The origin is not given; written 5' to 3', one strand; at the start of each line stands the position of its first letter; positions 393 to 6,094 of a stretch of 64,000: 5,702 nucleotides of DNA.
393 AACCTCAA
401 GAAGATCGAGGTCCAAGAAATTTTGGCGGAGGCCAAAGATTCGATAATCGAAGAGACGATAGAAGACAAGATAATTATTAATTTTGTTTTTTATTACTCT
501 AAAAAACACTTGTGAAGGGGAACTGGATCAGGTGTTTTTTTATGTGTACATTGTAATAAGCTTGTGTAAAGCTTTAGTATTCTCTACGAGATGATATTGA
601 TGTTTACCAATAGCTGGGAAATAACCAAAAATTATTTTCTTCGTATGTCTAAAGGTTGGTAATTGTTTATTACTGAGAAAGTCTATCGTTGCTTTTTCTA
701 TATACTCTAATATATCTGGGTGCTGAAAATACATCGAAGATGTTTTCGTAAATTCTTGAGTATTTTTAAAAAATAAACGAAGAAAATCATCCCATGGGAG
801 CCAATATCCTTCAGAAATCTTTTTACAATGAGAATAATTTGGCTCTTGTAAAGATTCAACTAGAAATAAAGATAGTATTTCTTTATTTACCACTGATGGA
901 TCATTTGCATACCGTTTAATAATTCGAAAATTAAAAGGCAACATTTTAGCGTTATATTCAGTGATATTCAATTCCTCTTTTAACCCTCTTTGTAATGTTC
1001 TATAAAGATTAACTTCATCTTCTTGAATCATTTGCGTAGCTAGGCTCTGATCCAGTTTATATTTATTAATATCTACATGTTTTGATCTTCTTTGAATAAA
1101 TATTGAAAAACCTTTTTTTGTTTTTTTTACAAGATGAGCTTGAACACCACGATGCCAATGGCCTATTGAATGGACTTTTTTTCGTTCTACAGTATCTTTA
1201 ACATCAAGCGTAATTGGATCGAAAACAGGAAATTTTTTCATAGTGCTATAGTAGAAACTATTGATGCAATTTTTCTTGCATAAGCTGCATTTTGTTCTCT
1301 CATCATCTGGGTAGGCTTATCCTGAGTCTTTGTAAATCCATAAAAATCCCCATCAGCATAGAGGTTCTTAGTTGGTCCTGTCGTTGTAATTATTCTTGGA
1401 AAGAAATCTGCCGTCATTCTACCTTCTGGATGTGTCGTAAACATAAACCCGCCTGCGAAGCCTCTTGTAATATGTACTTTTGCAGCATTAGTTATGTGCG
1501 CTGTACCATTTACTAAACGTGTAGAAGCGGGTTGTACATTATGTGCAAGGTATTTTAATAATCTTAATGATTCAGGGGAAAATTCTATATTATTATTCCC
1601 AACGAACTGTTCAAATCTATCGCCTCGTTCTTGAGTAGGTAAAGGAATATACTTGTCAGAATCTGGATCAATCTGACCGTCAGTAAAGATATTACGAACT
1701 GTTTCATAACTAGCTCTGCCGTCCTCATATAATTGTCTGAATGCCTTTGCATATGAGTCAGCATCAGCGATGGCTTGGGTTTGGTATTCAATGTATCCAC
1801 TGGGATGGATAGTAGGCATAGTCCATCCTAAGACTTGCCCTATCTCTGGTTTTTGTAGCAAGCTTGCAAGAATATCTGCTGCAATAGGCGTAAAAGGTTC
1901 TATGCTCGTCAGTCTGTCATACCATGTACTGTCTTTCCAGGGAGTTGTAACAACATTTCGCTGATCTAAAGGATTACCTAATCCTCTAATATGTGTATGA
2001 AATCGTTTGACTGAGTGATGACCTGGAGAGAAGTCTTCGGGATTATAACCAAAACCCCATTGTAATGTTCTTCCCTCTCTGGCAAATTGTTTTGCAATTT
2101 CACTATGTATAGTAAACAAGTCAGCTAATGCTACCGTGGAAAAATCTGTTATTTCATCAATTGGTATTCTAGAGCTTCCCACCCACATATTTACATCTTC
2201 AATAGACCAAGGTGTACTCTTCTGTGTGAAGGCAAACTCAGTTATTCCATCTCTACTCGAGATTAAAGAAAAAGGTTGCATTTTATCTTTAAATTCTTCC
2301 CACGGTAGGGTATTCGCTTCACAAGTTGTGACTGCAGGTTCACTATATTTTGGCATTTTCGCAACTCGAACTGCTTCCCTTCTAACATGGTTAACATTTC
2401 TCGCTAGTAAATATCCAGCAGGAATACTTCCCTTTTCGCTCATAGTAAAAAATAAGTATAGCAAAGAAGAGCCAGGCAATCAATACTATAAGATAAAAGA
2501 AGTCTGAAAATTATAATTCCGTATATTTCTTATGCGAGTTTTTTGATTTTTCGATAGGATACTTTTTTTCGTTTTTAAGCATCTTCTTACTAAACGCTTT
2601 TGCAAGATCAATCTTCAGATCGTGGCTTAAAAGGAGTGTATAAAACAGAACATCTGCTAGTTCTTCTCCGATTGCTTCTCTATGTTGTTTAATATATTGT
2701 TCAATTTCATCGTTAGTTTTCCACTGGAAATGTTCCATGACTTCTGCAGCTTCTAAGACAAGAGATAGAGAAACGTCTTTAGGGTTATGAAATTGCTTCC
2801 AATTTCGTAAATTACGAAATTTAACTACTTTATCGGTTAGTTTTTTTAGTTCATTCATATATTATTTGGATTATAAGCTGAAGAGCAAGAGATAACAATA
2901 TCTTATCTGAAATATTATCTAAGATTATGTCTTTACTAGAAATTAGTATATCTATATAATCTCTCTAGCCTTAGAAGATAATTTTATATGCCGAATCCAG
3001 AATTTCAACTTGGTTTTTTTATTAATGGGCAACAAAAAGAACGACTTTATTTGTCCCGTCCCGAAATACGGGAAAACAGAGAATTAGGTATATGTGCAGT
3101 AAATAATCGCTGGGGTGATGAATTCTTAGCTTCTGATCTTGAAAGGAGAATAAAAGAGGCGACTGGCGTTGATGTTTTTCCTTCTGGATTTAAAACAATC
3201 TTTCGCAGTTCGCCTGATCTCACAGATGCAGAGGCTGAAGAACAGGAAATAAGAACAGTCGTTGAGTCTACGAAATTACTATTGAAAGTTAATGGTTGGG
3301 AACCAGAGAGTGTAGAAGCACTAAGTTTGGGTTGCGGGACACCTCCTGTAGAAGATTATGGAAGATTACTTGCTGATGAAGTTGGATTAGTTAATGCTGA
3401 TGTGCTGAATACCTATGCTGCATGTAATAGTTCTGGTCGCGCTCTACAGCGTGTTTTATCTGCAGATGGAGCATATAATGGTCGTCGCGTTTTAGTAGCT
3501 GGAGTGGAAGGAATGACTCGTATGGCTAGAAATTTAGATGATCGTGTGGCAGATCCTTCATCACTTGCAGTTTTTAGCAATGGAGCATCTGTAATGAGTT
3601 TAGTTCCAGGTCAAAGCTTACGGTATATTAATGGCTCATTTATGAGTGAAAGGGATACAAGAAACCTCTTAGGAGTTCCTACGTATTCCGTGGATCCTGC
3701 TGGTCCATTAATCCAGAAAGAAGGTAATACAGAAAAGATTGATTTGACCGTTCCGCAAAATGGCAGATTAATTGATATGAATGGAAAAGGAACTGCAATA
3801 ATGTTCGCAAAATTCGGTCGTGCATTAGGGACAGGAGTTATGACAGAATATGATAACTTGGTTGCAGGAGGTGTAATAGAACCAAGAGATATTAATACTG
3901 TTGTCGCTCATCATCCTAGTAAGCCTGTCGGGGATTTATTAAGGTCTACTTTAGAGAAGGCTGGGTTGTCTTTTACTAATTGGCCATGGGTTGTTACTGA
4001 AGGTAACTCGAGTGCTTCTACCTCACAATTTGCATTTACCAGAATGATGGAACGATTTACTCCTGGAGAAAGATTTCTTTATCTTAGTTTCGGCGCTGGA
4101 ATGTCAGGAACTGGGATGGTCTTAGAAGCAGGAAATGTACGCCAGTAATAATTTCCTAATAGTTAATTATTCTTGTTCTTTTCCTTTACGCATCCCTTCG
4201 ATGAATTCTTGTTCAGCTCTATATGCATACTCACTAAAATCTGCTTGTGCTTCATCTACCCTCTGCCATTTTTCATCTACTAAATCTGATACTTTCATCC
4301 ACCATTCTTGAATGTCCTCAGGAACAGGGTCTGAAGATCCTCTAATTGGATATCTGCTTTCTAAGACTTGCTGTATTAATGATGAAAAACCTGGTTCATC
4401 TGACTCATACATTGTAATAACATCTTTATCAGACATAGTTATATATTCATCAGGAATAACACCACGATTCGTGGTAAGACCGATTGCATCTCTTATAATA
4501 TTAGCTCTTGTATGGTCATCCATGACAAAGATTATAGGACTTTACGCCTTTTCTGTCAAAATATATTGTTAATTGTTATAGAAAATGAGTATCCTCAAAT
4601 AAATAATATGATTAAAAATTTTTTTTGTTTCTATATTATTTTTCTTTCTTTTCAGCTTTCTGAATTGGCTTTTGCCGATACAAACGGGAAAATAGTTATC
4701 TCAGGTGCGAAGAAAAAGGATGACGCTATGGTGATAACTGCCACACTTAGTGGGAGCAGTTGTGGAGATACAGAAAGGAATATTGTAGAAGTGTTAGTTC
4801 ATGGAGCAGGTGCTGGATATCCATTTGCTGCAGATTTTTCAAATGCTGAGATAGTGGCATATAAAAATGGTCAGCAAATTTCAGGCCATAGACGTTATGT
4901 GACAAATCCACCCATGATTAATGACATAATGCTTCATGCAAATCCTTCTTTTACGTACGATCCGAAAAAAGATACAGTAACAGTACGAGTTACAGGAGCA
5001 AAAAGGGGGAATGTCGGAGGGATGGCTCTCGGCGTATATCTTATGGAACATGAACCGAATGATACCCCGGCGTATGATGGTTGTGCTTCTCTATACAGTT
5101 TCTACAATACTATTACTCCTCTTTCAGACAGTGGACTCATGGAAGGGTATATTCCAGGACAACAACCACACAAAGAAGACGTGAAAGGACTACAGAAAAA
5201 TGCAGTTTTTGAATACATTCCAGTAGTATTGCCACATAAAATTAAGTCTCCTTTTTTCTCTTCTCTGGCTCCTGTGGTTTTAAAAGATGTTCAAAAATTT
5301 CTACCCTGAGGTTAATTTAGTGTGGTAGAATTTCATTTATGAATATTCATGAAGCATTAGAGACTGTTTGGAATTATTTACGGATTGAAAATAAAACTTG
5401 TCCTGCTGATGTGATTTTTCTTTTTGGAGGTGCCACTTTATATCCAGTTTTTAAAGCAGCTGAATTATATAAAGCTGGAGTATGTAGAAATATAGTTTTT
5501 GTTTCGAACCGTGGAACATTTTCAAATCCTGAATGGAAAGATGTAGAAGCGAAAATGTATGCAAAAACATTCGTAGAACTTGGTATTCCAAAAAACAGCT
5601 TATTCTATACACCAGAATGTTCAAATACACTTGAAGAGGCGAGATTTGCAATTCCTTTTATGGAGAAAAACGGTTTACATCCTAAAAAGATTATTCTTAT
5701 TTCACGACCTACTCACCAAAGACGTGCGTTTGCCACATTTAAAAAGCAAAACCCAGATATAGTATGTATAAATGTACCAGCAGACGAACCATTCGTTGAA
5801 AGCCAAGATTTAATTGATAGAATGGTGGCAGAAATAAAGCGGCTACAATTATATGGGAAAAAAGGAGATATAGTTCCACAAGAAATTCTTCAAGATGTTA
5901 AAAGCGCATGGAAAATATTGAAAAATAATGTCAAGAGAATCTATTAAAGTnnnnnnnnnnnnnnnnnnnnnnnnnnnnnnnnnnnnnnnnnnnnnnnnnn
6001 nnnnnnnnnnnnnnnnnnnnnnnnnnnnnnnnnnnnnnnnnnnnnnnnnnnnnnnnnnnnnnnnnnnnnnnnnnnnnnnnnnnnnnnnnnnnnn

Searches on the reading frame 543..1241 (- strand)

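Call 7: search_protein_families(library=pfam, proteins=[window:543-1241:-], max_evalue=0.01)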
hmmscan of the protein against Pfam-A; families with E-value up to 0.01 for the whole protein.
window:543-1241:- (233 aa): 1 family
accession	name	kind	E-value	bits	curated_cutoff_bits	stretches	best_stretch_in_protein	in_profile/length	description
PF00293.34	NUDIX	-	0.00022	21.7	21.1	1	40-155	12-120/134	NUDIX domain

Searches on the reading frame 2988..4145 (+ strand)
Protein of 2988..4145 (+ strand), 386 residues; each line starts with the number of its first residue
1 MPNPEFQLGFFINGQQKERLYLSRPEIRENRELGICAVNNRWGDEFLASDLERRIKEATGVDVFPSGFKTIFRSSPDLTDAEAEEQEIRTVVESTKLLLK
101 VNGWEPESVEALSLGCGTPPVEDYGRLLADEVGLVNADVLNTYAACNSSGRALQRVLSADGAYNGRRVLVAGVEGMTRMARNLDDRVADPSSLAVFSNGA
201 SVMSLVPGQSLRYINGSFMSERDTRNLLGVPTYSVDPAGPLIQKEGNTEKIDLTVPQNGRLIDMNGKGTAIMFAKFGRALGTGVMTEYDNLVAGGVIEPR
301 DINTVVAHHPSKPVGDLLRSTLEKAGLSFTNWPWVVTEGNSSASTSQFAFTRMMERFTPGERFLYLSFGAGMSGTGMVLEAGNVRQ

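Call 7: search_protein_families(library=pfam, proteins=[window:2988-4145:+], max_evalue=0.01)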
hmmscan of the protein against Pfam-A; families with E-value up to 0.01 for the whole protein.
window:2988-4145:+ (386 aa): 1 family
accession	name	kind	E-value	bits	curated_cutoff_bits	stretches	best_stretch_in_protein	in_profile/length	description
PF08541.16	ACP_syn_III_C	-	8e-07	29.6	26.6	1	297-380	6-89/90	3-Oxoacyl-[acyl-carrier-protein (ACP)] synthase III C terminal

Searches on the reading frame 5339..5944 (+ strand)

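Call 7: search_protein_families(library=pfam, proteins=[window:5339-5944:+], max_evalue=0.01)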
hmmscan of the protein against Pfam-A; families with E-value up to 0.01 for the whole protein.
window:5339-5944:+ (202 aa): 1 family
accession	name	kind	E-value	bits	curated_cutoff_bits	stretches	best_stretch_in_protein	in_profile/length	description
PF02698.23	DUF218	-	5e-15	56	27.6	1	24-151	1-110/133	DUF218 domain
